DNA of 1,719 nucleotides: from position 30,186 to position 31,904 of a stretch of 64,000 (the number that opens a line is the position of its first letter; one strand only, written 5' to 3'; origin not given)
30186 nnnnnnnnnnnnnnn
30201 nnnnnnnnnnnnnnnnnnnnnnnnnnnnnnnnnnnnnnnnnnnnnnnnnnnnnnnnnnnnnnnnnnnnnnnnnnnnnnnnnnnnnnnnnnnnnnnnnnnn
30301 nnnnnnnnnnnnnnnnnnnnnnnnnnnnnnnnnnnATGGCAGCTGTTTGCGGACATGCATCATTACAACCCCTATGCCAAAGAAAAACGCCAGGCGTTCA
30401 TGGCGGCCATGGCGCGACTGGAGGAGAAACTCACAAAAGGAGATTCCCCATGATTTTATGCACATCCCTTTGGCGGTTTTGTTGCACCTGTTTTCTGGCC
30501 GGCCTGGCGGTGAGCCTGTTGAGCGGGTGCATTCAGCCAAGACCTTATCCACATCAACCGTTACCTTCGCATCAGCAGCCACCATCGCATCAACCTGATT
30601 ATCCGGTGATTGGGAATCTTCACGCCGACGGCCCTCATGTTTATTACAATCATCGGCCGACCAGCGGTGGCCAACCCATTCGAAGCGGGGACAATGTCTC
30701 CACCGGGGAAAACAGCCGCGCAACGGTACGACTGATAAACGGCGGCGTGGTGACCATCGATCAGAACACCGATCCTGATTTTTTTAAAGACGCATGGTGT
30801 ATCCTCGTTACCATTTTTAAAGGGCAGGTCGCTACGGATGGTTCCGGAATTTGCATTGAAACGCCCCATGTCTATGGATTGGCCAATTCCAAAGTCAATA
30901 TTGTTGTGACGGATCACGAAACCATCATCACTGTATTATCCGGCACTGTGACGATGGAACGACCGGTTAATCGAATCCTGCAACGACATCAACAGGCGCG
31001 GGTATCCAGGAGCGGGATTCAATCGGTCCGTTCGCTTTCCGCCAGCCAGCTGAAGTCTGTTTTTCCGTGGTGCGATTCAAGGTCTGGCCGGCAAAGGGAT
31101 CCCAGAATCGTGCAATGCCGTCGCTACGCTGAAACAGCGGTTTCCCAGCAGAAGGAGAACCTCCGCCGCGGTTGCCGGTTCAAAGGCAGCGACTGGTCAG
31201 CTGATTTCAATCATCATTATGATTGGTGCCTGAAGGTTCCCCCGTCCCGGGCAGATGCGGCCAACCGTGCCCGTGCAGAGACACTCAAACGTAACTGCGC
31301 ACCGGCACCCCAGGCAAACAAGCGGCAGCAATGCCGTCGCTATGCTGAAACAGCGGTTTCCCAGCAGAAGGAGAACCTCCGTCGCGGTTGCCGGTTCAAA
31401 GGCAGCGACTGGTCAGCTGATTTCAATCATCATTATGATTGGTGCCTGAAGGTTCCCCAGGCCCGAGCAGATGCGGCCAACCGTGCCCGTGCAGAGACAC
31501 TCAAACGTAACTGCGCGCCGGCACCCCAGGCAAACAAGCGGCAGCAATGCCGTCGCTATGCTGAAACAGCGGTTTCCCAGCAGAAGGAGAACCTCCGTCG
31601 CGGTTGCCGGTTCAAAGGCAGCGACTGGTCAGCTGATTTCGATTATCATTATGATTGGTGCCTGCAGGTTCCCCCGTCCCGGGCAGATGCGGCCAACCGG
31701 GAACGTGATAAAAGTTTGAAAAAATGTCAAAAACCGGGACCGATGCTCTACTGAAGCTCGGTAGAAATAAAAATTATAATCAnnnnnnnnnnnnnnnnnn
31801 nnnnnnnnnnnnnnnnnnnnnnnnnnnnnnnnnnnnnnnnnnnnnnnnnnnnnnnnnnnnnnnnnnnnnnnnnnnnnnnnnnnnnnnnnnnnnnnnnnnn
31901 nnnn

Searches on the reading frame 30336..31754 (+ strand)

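Call 6: search_protein_families(library=pfam, proteins=[window:30336-31754:+])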
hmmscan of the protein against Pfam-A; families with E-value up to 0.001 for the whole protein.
window:30336-31754:+ (472 aa): 2 families
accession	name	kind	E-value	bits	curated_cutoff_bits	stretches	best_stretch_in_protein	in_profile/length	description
PF18823.6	InPase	-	6.7e-05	23.2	26.8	0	340-367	22-49/135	Inorganic Pyrophosphatase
PF20162.4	Etd1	-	0.00013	22.8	27.5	0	357-384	24-51/98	Septation protein etd1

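Call 42: search_protein_families(library=pfam, max_evalue=0.01, proteins=[window:30336-31754:+])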
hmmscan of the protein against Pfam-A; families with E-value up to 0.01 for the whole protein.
window:30336-31754:+ (472 aa): 2 families
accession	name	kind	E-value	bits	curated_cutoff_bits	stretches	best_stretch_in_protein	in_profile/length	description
PF18823.6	InPase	-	6.7e-05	23.2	26.8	0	340-367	22-49/135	Inorganic Pyrophosphatase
PF20162.4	Etd1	-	0.00013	22.8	27.5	0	357-384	24-51/98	Septation protein etd1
